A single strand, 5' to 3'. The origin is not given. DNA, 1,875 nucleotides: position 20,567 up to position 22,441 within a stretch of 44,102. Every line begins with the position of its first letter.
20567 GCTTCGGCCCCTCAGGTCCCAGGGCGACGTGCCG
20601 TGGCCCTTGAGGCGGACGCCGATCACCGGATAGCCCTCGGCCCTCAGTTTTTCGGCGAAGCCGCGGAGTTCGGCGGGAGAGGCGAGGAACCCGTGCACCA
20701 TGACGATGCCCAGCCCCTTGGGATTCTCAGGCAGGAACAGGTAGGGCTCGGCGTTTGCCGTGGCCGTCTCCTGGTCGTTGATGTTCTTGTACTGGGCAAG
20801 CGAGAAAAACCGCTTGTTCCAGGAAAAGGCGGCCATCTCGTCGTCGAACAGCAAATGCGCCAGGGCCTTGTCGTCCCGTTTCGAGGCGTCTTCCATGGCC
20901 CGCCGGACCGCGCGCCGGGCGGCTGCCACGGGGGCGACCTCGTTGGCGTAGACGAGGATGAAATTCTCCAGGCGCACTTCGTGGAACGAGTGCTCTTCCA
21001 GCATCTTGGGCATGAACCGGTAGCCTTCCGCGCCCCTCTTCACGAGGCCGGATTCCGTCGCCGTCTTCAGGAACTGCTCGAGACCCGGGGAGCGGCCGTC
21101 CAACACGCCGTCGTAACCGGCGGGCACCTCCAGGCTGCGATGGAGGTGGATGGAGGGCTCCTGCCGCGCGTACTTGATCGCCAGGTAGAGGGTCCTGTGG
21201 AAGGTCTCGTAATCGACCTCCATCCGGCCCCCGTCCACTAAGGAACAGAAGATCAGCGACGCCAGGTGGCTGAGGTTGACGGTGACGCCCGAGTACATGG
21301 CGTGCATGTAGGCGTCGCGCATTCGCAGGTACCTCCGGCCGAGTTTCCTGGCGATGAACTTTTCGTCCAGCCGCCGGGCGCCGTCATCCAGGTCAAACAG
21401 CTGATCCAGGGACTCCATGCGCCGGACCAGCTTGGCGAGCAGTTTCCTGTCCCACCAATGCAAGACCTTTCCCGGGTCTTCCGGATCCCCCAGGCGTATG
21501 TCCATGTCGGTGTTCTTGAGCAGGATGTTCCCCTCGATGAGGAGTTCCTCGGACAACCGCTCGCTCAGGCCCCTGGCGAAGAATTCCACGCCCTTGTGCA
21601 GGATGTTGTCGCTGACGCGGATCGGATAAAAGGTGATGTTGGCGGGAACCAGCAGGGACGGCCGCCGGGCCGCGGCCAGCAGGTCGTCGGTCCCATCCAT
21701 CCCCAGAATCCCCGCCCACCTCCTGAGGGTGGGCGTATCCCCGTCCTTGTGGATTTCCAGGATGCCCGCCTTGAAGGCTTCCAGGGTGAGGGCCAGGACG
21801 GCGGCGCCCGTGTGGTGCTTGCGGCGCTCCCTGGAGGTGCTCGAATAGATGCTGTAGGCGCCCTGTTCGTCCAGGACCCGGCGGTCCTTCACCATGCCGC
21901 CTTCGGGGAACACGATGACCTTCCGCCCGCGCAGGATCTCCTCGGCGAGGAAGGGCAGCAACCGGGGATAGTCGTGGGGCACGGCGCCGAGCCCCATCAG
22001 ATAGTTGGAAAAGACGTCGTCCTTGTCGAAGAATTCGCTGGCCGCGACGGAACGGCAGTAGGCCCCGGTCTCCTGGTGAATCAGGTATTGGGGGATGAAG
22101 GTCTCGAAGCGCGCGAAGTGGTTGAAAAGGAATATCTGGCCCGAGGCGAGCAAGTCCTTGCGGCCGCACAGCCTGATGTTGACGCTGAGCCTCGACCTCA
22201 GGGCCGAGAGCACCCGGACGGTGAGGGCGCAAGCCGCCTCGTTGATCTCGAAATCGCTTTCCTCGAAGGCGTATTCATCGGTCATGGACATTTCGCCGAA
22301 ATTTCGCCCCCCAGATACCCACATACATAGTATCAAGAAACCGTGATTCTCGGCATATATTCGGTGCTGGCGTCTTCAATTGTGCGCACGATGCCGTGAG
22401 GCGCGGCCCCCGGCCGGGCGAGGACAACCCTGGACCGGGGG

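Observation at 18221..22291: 1356-aa single polypeptide combining acyltransferase, alpha/beta-hydrolase and acyl-CoA synthetase: a possible one-protein lipid deacylation/reacylation machine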

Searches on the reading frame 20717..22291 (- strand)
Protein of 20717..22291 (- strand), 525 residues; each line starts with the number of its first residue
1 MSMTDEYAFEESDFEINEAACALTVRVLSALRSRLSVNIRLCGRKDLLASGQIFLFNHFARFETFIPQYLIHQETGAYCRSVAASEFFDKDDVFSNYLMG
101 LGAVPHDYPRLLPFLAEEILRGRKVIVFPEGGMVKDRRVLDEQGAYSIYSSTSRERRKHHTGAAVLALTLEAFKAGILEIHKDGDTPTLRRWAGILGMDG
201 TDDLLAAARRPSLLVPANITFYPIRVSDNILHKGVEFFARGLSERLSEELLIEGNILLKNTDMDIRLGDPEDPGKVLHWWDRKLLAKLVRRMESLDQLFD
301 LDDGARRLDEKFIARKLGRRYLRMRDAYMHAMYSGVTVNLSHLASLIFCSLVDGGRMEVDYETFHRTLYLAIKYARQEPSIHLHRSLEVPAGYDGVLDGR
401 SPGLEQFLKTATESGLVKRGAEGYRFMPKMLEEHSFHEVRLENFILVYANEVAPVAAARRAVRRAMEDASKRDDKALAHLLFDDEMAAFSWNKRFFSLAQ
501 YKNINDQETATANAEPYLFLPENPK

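Call 21: search_protein_representatives(protein=window:20717-22291:-)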
Query: 525 residues. Proteins with E-value up to 0.001 (for the whole library): 403; up to 1e-10: 314; up to 1e-30: 154. The best 150 are listed.
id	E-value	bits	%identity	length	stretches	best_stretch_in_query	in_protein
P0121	8.4e-168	575.8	51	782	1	15-523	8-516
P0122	5.7e-159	546.7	50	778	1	13-522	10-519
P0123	1.0e-151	522.8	50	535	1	10-505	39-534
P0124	1.0e-149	516.2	49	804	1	14-521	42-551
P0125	4.9e-148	510.6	46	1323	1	13-522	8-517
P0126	5.5e-147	507.1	49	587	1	13-521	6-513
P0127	6.2e-146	503.7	47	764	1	24-523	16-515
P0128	3.1e-145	501.4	49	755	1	10-522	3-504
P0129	6.3e-145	500.3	45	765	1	11-523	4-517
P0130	4.0e-138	477.9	46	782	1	8-519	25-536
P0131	8.1e-137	473.6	48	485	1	5-486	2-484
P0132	7.9e-136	470.3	48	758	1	9-525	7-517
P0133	4.1e-135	468.0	52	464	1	12-425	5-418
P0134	1.2e-134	466.4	42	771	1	13-523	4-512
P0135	2.0e-132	459.1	44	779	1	37-515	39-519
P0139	2.3e-128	445.7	46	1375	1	13-522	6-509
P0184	2.5e-71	257.6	35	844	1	33-519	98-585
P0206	7.6e-46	173.5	30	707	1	30-496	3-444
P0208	4.8e-44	167.6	31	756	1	31-463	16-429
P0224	2.2e-38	148.9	28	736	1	29-495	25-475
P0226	5.6e-38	147.5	31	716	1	26-490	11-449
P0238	6.4e-36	140.8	27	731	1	45-490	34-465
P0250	2.0e-34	135.9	29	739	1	37-466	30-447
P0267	9.9e-33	130.2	27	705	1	24-494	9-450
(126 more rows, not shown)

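Call 38: search_solved_structures(query=A4, max_evalue=10, show_alignments=3)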
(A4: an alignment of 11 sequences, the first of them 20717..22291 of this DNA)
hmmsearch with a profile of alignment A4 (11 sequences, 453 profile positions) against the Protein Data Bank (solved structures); distinct sequences matched with E-value up to 10: 4.
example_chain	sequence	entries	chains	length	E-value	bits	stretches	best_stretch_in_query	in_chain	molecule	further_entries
8wkd_A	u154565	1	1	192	0.21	13.5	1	116-182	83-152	DUF2121 domain-containing protein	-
8jtu_A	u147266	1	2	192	0.21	13.5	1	116-182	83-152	Connectase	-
9vuq_E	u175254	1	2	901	0.31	12.9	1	6-92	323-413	Glycerol-3-phosphate acyltransferase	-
9nri_BL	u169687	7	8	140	0.36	12.7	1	365-420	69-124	Large ribosomal subunit protein uL15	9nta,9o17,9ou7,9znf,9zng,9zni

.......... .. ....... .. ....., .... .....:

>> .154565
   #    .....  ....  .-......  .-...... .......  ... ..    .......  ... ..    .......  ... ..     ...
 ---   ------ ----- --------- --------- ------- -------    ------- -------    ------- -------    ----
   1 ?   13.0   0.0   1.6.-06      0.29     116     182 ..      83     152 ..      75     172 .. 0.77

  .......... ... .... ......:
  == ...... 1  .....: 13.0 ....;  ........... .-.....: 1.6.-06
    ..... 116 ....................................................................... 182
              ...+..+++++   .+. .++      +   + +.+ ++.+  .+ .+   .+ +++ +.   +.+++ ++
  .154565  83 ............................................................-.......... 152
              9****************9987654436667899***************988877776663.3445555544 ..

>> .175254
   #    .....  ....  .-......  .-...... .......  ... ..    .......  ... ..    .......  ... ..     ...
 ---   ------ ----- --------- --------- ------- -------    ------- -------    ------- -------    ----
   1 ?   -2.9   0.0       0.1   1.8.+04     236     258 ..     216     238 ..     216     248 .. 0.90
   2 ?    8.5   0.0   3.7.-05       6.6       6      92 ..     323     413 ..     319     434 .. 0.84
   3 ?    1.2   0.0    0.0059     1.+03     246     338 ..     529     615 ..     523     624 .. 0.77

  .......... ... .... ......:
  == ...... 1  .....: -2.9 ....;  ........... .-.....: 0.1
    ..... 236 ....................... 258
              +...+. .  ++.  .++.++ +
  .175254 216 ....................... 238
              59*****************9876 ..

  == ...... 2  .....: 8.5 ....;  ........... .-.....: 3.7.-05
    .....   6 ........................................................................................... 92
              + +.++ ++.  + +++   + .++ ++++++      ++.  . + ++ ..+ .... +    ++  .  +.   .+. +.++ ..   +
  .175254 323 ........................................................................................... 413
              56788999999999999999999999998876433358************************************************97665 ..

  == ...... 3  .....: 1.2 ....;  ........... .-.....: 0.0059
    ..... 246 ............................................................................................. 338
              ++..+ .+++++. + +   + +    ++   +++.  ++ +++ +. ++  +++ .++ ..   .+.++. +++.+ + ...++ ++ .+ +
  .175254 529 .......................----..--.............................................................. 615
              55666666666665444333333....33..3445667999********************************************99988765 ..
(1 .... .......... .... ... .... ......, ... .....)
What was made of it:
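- On GPAT/PlsB-type glycerol-3-phosphate acyltransferase: There is a co-linear weak match to 9vuq_E (call 38).
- Tried and rejected: Only marginal hits, E 0.2-0.4 (call 38).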

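Call 42: predict_structure(alignment_id=A3)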
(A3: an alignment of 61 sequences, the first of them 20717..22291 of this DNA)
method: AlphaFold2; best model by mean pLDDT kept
length: 525 residues; sequences in the alignment: 61
mean_pLDDT: 82.3   pTM: 0.81
mean pLDDT of the five models: 82.3, 81.8, 79.3, 79.2, 79.2
residues with pLDDT >= 90: 210; 70-90: 208; 50-70: 78; < 50: 29
segments of 3 or more residues with pLDDT < 50: 1-5, 149-155, 227-233, 236-238, 254-256
pLDDT, mean of each block of 10 residues (from residue 1): 59 89 84 76 85 81 75 89 83 85 90 95 86 58 59 49 92 97 97 95 96 90 57 50 54 52 86 90 94 92 80 88 84 87 95 94 96 95 90 90 88 91 92 71 84 89 95 90 91 85 72 63 58
secondary structure, 60 per line:
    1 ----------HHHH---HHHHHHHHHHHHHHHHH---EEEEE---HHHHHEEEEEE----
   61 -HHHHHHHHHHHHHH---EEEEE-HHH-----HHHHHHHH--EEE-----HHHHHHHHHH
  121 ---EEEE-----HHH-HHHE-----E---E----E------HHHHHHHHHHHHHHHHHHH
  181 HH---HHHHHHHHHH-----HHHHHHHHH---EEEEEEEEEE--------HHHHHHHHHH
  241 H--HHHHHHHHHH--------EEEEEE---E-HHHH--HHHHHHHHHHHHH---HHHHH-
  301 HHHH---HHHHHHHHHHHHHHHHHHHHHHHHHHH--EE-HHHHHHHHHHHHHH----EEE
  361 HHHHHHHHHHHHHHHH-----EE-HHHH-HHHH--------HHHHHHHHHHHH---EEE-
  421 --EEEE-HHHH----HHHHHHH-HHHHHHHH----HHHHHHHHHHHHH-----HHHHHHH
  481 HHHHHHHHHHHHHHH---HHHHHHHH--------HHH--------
elements in order: H11-14 H18-34 E38-42 H46-50 E51-56 H62-75 E79-83 H93-100 E103-105 H111-120 E124-127 H162-182 H186-195 H201-209 E213-222 H231-241 H244-253 E262-267 H273-276 H279-291 H295-299 H301-304 H308-334 H340-353 E358-360 H361-376 H385-388 H390-393 H402-413 E417-419 E423-426 H428-431 H436-442 H444-451 H456-468 H474-495 H499-506
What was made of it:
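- On LPLAT/GPAT acyltransferase superfamily (Pfam PF01553): The model has pLDDT 82 (call 42).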

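Call 45: fold_search(model_id=the predicted structure, library=pdb)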
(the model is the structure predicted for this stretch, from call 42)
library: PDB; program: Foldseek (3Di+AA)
matches with E <= 10: 354; with E <= 0.001: 1
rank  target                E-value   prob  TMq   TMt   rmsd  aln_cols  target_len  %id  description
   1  8e4y                  6.4e-07  1.00  0.42  0.35  10.2       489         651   13  Cryo-EM structure of human glycerol-3-phosphate acyltransferase 1 (GPAT1) in complex with 2-oxohexadecyl-CoA (released 2022-12-21)
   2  7jk6_D                1.7e-02  0.21  0.12  0.14  24.9       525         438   11  Structure of Drosophila ORC in the active conformation (released 2020-09-09)
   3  5kym_A                2.2e-02  0.99  0.22  0.43  14.2       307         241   15  Crystal Structure of the 1-acyl-sn-glycerophosphate (LPA) acyltransferase, PlsC, from Thermotoga maritima (released 2017-07-26)
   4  4xgc_D                3.1e-02  0.18  0.13  0.15  26.8       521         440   12  Crystal structure of the eukaryotic origin recognition complex (released 2015-04-01)
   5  5kym_B                4.9e-02  0.97  0.21  0.42  10.6       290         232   15  Crystal Structure of the 1-acyl-sn-glycerophosphate (LPA) acyltransferase, PlsC, from Thermotoga maritima (released 2017-07-26)
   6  7jgr_D                6.5e-02  0.14  0.13  0.14  24.7       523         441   12  Structure of Drosophila ORC bound to DNA (84 bp) and Cdc6 (released 2020-09-09)
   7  5f2z_A                1.1e-01  0.93  0.22  0.41  11.0       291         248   12  Crystal structure of membrane associated PatA from Mycobacterium smegmatis in complex with palmitate - P21 space group (released 2016-03-09)
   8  5f2z_B                1.4e-01  0.90  0.21  0.39  11.3       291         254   12  Crystal structure of membrane associated PatA from Mycobacterium smegmatis in complex with palmitate - P21 space group (released 2016-03-09)
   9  5f31                  1.8e-01  0.82  0.21  0.39  10.9       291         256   13  Crystal structure of membrane associated PatA from Mycobacterium smegmatis in complex with palmitate - P 42 21 2 space g (released 2016-03-09)
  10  5f2z_C                2.5e-01  0.75  0.21  0.41  13.9       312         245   12  Crystal structure of membrane associated PatA from Mycobacterium smegmatis in complex with palmitate - P21 space group (released 2016-03-09)
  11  8s0e_D                3.0e-01  0.11  0.14  0.17  27.0       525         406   10  H. sapiens OCCM bound to double stranded DNA (released 2024-10-02)
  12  7jps_E                3.6e-01  0.06  0.11  0.14  27.2       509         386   11  ORC-DNA: Human Origin Recognition Complex (ORC) with DNA bound in the core (released 2020-09-09)
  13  1fnn_A                4.0e-01  0.11  0.15  0.19  25.1       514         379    9  CRYSTAL STRUCTURE OF CDC6P FROM PYROBACULUM AEROPHILUM (released 2000-10-04)
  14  2j37_W                4.2e-01  0.44  0.14  0.15  10.3       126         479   13  MODEL OF MAMMALIAN SRP BOUND TO 80S RNCS (released 2006-11-08)
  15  5f34_A                4.6e-01  0.60  0.21  0.39  10.8       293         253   12  Crystal structure of membrane associated PatA from Mycobacterium smegmatis in complex with S-hexadecyl Coenzyme A - P2 (released 2016-03-09)
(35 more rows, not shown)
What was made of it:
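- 21488..22186 (-): Acyltransferase core of the GPAT/LPLAT-like N-module (aa 36-268). Foldseek matches GPAT1, PlsC and PatA (call 45).
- On LPLAT/GPAT acyltransferase superfamily (Pfam PF01553): Foldseek matches GPAT1 at E 6e-7 (prob 1.0), PlsC 5kym at prob 0.99 and PatA 5f2z at prob 0.93 (call 45).
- Closest known: GPAT1 / PlsB-type glycerol-3-phosphate acyltransferases. Same: GPAT1 is the best structural match over the whole 525-aa N-module (E 6e-7, prob 1.0, call 45).
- The best match for the N-module is GPAT1 (call 45).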

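Call 47: search_protein_families(library=ncbifam, proteins=[window:20717-22291:-], max_evalue=1)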
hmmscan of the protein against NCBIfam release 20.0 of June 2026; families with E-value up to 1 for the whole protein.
window:20717-22291:- (525 aa): 0 families

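Call 65: search_protein_families(library=pfam, proteins=[P0224, P0226, P0238, P0250, P0206, P0208, P0267, P0125, P0139, P0184], max_evalue=0.001)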
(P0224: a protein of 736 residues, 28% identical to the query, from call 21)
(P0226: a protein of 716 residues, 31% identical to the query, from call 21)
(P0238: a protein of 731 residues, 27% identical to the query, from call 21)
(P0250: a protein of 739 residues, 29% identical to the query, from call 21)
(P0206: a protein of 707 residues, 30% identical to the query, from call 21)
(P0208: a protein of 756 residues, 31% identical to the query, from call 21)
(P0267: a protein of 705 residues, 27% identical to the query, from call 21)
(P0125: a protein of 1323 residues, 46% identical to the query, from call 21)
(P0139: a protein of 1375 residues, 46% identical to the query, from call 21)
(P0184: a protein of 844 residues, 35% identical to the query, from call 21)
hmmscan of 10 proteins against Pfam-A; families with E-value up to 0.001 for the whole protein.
P0224 (736 aa): 4 families
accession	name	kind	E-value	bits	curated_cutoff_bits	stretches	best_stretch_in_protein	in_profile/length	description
PF12146.15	Hydrolase_4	-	1.4e-18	67.5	27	1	500-715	7-235/239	Serine aminopeptidase, S33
PF00561.26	Abhydrolase_1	-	1.8e-10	41.3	25.8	1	500-619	3-111/245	alpha/beta hydrolase fold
PF12697.13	Abhydrolase_6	-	1.9e-07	32.4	26.3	1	500-607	1-94/217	Alpha/beta hydrolase family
PF19277.4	GPAT_C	-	0.00012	21.9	25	1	252-358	33-127/344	Glycerol-3-phosphate acyltransferase C-terminal region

P0226 (716 aa): 3 families
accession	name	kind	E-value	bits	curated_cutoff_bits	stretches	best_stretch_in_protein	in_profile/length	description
PF12146.15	Hydrolase_4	-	3.2e-13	50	27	1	480-690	6-227/239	Serine aminopeptidase, S33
PF12697.13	Abhydrolase_6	-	7e-07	30.6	26.3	1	481-666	1-177/217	Alpha/beta hydrolase family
PF00561.26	Abhydrolase_1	-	1.3e-06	28.7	25.8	1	481-604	3-126/245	alpha/beta hydrolase fold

P0238 (731 aa): 4 families
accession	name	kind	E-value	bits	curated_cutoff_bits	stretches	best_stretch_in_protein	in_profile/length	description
PF12146.15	Hydrolase_4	-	4.9e-14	52.7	27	1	504-630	7-136/239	Serine aminopeptidase, S33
PF00561.26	Abhydrolase_1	-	4.2e-09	36.9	25.8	1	504-621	3-124/245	alpha/beta hydrolase fold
PF12697.13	Abhydrolase_6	-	1.8e-06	29.2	26.3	1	504-658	1-148/217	Alpha/beta hydrolase family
PF01553.26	Acyltransferase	-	0.00017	21.9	23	1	39-160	14-124/132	Acyltransferase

P0250 (739 aa): 4 families
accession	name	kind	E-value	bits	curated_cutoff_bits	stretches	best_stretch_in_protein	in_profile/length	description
PF12697.13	Abhydrolase_6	-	5.3e-11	44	26.3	1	514-722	1-204/217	Alpha/beta hydrolase family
PF00561.26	Abhydrolase_1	-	9.7e-10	38.9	25.8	1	513-611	2-102/245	alpha/beta hydrolase fold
PF12146.15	Hydrolase_4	-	3.2e-06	27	27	1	513-639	6-136/239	Serine aminopeptidase, S33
PF01553.26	Acyltransferase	-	2.7e-05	24.4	23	1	31-163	1-123/132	Acyltransferase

P0206 (707 aa): 4 families
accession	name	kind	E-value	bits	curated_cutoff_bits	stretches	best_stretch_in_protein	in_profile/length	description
PF12146.15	Hydrolase_4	-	3.7e-21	76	27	1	470-685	7-235/239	Serine aminopeptidase, S33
PF00561.26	Abhydrolase_1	-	1.2e-11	45.2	25.8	1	470-602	3-140/245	alpha/beta hydrolase fold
PF12697.13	Abhydrolase_6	-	2.3e-11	45.2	26.3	1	470-672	1-195/217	Alpha/beta hydrolase family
PF01553.26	Acyltransferase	-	1.8e-07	31.5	23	1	12-140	2-122/132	Acyltransferase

P0208 (756 aa): 5 families
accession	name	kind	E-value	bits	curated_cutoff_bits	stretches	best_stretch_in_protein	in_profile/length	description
PF12146.15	Hydrolase_4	-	1.6e-22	80.4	27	1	485-704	4-236/239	Serine aminopeptidase, S33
PF00561.26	Abhydrolase_1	-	1.4e-14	54.8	25.8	1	488-591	3-112/245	alpha/beta hydrolase fold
PF12697.13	Abhydrolase_6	-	5.6e-13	50.5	26.3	1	488-705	1-208/217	Alpha/beta hydrolase family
PF01553.26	Acyltransferase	-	4.4e-08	33.5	23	1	23-155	1-124/132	Acyltransferase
PF12740.14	PETase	-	0.00072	19.5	28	0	485-603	54-173/263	PET hydrolase-like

P0267 (705 aa): 4 families
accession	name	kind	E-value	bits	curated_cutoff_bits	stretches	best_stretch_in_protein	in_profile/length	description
PF12146.15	Hydrolase_4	-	2.5e-21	76.5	27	1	473-678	4-225/239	Serine aminopeptidase, S33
PF00561.26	Abhydrolase_1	-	2.9e-11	43.9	25.8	1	476-586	3-118/245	alpha/beta hydrolase fold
PF12697.13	Abhydrolase_6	-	6.9e-10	40.4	26.3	1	476-661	1-182/217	Alpha/beta hydrolase family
PF01553.26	Acyltransferase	-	2.7e-07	30.9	23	1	24-142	2-118/132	Acyltransferase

P0125 (1323 aa): 10 families
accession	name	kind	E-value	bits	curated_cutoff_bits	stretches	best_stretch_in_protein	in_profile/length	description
PF00501.34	AMP-binding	-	2.6e-90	303.5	29.9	1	785-1172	2-384/384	AMP-binding enzyme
PF12146.15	Hydrolase_4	-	8.6e-26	91.1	27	1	519-741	2-237/239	Serine aminopeptidase, S33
PF13193.12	AMP-binding_C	-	8.1e-19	68.8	24.5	1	1223-1297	2-76/76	AMP-binding enzyme C-terminal domain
PF00561.26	Abhydrolase_1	-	1.7e-11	44.7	25.8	1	524-627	3-109/245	alpha/beta hydrolase fold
PF12697.13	Abhydrolase_6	-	1.5e-08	36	26.3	1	524-740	1-208/217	Alpha/beta hydrolase family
PF02230.22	Abhydrolase_2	-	7.8e-08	32.9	23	1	590-631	105-146/217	Phospholipase/Carboxylesterase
PF12740.14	PETase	-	4.3e-05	23.5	28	0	523-614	56-149/263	PET hydrolase-like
PF00326.27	Peptidase_S9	-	4.7e-05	23.4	22.6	0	679-739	131-190/213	Prolyl oligopeptidase family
PF00756.26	Esterase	-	8.2e-05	22.9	22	1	592-625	117-150/251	Putative esterase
PF20434.5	BD-FAE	-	0.00088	19.3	26.8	0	543-721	42-215/215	BD-FAE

P0139 (1375 aa): 4 families
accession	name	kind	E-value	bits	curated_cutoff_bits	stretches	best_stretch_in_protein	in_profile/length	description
PF00501.34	AMP-binding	-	2e-88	297.2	29.9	1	840-1226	2-383/384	AMP-binding enzyme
PF13193.12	AMP-binding_C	-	9.4e-19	68.6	24.5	1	1277-1352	1-76/76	AMP-binding enzyme C-terminal domain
PF12146.15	Hydrolase_4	-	2.6e-13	50.3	27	1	516-730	7-234/239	Serine aminopeptidase, S33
PF01553.26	Acyltransferase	-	2.4e-05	24.6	23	1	32-141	2-117/132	Acyltransferase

P0184 (844 aa): 4 families
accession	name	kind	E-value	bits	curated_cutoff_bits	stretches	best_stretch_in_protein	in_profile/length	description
PF12146.15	Hydrolase_4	-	2.3e-21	76.6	27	1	603-820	7-235/239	Serine aminopeptidase, S33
PF12697.13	Abhydrolase_6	-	2.3e-13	51.7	26.3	1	603-790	1-181/217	Alpha/beta hydrolase family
PF00561.26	Abhydrolase_1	-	9e-13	48.9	25.8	1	603-702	3-105/245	alpha/beta hydrolase fold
PF01738.24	DLH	-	2.2e-08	34.4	21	1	599-698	12-126/217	Dienelactone hydrolase family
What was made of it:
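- On LPLAT/GPAT acyltransferase superfamily (Pfam PF01553): Homologues P0206, P0208, P0267, P0250 and P0139 pass at 24-33 bits (call 65).
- On GPAT/PlsB-type glycerol-3-phosphate acyltransferase: Relative P0224 gives PF19277 at 21.9 bits, below the cut-off of 25 (call 65).
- Closest known: GPAT1 / PlsB-type glycerol-3-phosphate acyltransferases. Same: A relative gives a weak GPAT_C hit (call 65).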
